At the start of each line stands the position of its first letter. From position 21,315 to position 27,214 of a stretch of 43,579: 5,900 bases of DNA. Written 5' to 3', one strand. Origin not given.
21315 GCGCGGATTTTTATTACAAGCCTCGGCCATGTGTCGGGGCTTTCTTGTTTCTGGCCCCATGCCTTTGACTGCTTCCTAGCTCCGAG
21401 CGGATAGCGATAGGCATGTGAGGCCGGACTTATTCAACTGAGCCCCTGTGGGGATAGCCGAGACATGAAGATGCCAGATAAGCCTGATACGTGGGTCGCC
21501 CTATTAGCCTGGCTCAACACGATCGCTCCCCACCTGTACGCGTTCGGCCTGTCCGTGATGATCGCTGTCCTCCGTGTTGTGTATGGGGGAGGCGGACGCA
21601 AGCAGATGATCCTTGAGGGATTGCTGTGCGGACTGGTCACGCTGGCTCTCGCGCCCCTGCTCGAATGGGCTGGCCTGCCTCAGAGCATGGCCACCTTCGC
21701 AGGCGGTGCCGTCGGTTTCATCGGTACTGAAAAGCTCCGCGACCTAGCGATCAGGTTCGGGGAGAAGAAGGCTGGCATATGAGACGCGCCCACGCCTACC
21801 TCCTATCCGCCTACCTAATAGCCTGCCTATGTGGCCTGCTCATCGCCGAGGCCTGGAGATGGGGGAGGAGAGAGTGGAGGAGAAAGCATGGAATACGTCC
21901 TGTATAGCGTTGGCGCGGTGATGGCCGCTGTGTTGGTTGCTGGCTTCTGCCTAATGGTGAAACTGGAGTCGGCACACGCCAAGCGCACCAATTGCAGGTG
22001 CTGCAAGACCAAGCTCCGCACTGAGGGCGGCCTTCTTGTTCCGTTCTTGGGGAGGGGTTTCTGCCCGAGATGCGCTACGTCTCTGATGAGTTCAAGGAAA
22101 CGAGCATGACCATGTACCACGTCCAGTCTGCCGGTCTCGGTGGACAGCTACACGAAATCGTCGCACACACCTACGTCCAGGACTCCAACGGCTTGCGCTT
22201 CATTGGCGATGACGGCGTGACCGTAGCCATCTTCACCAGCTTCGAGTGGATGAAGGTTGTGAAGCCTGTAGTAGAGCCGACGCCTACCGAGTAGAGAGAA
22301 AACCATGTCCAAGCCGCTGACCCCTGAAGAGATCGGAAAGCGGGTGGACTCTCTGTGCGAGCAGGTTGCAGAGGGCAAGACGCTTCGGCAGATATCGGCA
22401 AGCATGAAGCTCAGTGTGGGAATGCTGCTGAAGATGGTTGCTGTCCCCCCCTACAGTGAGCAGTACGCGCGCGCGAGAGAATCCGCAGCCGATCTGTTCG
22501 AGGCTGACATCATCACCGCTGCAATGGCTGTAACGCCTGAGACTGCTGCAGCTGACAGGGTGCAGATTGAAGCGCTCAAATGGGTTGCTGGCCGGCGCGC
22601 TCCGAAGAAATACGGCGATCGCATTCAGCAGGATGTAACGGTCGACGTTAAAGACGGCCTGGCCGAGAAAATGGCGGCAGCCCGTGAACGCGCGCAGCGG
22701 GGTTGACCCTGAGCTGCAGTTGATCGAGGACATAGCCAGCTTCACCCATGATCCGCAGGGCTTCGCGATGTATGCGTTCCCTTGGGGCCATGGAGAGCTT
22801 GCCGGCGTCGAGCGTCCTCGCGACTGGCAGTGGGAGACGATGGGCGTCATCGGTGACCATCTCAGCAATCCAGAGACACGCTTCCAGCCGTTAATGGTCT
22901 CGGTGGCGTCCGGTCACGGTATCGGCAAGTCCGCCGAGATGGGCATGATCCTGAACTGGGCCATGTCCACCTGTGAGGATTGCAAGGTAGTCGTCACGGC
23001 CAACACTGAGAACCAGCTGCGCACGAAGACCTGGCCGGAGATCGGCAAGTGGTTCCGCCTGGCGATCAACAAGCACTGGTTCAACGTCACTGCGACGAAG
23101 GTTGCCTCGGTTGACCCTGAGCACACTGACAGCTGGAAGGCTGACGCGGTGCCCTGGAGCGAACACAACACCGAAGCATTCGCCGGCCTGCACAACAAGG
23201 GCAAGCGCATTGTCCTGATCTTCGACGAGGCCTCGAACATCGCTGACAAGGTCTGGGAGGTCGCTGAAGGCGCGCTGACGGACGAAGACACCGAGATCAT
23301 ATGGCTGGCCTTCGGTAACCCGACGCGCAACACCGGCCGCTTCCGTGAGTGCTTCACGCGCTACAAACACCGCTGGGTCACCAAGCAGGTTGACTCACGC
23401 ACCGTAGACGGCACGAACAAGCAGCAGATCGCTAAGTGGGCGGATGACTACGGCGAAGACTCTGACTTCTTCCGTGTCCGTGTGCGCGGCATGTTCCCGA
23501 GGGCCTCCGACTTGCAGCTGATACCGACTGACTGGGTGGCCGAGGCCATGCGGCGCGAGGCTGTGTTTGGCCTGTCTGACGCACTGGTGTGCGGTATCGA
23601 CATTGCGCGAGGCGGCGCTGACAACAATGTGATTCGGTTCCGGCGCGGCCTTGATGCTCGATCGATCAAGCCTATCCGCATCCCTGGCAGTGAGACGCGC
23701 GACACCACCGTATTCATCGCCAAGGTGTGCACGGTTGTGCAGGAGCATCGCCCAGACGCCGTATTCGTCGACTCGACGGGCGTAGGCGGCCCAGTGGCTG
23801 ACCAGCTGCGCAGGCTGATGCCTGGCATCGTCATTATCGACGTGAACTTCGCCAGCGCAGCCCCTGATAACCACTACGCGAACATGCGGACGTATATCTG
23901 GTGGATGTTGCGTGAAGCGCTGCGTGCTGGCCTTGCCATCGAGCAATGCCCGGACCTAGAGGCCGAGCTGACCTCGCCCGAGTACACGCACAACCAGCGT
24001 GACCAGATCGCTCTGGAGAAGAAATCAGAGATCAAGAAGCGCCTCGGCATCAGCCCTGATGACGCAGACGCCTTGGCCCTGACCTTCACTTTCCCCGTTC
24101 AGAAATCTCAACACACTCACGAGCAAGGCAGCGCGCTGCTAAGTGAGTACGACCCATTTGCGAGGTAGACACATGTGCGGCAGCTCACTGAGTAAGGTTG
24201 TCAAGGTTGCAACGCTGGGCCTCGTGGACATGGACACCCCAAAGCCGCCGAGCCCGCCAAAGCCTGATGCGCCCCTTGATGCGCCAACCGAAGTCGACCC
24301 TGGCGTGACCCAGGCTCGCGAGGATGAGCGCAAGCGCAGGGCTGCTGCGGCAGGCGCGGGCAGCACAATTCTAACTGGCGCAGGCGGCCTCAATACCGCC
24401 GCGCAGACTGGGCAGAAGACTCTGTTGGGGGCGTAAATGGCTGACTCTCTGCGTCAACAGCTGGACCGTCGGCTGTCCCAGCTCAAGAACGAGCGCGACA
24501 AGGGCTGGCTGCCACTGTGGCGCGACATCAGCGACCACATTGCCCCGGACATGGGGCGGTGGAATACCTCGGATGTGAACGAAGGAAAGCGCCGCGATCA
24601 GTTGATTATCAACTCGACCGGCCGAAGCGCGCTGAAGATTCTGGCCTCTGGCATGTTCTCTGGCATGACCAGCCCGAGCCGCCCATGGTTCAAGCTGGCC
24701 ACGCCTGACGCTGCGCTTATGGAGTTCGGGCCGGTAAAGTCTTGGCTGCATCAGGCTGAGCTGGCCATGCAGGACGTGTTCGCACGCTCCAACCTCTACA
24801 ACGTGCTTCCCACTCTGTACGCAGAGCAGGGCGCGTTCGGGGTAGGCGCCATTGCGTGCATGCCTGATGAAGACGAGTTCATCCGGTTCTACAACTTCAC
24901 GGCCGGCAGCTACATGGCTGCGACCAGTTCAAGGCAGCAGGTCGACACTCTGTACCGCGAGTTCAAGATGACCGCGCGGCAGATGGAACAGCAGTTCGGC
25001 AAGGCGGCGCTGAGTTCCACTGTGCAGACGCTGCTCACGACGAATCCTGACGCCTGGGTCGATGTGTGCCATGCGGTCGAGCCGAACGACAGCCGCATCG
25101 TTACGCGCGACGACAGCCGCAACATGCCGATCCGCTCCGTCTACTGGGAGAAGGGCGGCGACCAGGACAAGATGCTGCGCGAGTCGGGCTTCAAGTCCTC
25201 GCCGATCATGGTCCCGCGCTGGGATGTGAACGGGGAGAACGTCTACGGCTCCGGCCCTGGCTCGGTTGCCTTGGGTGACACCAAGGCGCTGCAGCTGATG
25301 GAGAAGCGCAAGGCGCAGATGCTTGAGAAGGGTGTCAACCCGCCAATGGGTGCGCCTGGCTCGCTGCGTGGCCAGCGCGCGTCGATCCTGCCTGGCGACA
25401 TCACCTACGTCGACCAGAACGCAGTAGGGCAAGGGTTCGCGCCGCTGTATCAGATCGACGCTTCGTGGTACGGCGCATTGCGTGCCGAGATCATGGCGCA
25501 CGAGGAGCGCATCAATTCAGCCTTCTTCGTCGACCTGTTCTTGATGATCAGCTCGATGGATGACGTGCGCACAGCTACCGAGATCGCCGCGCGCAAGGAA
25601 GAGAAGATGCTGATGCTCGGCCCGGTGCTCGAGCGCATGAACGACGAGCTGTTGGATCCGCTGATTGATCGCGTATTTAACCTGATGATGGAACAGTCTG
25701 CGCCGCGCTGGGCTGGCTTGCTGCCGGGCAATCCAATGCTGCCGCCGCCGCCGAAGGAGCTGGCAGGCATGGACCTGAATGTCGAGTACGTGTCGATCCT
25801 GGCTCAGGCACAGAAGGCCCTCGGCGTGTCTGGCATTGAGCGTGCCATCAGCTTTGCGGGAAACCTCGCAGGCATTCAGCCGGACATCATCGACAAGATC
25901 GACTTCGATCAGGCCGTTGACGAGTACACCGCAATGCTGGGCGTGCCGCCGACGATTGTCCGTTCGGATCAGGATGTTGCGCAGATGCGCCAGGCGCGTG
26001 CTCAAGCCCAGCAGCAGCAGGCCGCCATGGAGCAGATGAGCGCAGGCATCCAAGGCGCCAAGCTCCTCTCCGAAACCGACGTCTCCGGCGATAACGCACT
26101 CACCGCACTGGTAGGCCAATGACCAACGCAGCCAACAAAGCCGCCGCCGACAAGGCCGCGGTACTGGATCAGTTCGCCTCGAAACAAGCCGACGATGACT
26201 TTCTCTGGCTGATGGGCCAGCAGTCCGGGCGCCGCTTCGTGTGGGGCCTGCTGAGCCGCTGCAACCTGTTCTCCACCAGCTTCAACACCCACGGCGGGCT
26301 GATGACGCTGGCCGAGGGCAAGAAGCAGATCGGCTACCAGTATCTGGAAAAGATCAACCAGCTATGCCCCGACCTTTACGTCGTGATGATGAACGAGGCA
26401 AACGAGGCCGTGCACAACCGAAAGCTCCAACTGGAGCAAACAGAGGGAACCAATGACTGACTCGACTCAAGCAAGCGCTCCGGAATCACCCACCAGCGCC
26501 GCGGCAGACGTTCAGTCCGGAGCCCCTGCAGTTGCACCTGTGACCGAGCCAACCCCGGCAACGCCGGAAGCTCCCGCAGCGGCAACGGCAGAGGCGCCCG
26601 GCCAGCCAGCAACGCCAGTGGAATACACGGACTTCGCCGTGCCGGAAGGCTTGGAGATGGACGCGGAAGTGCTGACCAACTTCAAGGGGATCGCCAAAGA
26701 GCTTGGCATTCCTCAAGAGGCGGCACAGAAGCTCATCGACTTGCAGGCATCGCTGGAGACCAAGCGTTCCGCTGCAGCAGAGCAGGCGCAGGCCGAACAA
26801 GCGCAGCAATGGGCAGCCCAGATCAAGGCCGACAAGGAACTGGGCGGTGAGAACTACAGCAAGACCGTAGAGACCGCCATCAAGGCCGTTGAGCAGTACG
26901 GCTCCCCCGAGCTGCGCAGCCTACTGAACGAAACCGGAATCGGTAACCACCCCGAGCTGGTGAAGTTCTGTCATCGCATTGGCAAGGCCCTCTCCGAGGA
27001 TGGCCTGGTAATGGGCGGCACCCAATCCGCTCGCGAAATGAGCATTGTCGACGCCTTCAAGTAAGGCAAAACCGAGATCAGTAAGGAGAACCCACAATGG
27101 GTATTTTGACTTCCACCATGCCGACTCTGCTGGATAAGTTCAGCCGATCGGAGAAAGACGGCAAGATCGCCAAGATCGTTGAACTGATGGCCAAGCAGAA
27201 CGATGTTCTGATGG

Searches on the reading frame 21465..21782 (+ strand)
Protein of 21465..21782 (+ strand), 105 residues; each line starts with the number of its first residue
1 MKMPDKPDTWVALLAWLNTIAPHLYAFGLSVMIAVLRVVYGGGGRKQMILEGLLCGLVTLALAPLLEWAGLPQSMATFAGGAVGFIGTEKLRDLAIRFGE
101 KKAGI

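Call 32: search_protein_families(library=pfam, proteins=[window:21465-21782:+], max_evalue=0.001)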
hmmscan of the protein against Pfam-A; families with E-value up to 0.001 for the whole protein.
window:21465-21782:+ (105 aa): 1 family
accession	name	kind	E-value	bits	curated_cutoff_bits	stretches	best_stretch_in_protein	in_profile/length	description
PF05106.17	Phage_holin_3_1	-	4.7e-31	107.6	23.8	1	5-102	2-99/99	Phage holin family (Lysis protein S)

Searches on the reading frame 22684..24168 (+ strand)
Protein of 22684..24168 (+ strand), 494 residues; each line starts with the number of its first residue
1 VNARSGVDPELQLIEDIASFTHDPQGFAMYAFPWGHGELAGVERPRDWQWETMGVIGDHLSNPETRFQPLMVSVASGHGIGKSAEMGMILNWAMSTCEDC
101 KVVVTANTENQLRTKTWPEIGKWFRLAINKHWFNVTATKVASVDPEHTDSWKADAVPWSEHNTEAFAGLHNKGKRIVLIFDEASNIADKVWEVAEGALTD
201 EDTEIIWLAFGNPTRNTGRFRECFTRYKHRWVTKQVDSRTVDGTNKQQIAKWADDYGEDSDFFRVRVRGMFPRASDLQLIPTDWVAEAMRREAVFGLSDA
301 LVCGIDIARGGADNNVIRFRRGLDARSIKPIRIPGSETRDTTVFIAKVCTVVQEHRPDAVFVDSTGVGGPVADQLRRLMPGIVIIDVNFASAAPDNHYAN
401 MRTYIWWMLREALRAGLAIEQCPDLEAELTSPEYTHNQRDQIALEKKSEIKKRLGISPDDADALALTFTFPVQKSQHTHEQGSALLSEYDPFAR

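Call 38: search_protein_families(library=phrogs, proteins=[window:22684-24168:+], max_evalue=0.00001)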
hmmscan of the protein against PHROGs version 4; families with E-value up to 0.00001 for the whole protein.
window:22684-24168:+ (494 aa): 2 families
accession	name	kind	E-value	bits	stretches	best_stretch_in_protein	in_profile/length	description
phrog_5902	-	unknown function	2.5e-81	274.8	1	17-321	2-306/359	-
phrog_2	-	head and packaging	5.9e-42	145.4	1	42-475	263-596/807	terminase large subunit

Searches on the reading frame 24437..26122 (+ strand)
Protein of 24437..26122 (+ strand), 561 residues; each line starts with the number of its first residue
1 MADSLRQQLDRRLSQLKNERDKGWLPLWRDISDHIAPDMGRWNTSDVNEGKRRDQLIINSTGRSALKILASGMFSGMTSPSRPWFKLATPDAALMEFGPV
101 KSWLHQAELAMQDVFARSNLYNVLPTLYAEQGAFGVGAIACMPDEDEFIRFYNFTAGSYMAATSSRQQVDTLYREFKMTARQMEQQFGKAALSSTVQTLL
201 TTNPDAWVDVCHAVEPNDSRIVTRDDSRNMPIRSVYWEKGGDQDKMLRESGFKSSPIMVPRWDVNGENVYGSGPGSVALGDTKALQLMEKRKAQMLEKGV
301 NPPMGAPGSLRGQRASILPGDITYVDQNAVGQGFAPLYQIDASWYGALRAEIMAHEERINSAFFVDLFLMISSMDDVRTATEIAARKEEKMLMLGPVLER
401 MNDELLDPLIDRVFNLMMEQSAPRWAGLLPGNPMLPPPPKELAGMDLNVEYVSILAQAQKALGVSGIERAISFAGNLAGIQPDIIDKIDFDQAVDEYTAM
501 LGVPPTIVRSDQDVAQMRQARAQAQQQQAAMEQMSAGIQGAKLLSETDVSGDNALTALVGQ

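Call 38: search_protein_families(library=phrogs, proteins=[window:24437-26122:+], max_evalue=0.00001)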
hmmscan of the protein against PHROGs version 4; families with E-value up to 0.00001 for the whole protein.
window:24437-26122:+ (561 aa): 4 families
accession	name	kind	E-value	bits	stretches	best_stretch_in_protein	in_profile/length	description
phrog_332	-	connector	1.8e-185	618.5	1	1-554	6-553/560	head-tail adaptor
phrog_21643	-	unknown function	7.4e-56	190.2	1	334-561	52-267/268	-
phrog_21528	-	unknown function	2.1e-54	185.4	1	6-222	3-221/224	-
phrog_449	-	connector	2.6e-20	73.4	1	8-542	7-509/520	head-tail adaptor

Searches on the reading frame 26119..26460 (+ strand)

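Call 79: search_protein_families(library=pfam, proteins=[window:26119-26460:+], max_evalue=0.01)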
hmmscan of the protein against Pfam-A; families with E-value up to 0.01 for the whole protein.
window:26119-26460:+ (113 aa): 1 family
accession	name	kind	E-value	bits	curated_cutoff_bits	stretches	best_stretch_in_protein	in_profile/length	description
PF25181.1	Phage_Bbp19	-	3.4e-05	24.1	25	1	28-91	1-60/61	Bbp19-like phage protein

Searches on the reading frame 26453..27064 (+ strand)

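Call 38: search_protein_families(library=phrogs, proteins=[window:26453-27064:+], max_evalue=0.00001)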
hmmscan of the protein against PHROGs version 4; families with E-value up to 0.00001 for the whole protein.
window:26453-27064:+ (203 aa): 3 families
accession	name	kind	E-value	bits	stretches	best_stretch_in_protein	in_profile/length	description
phrog_458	-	other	7.8e-53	180.9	1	8-194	32-233/246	protease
phrog_30010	-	unknown function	3.6e-37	129.3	1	13-195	12-189/517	-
phrog_3742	-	unknown function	3.5e-16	61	1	17-193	77-242/287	-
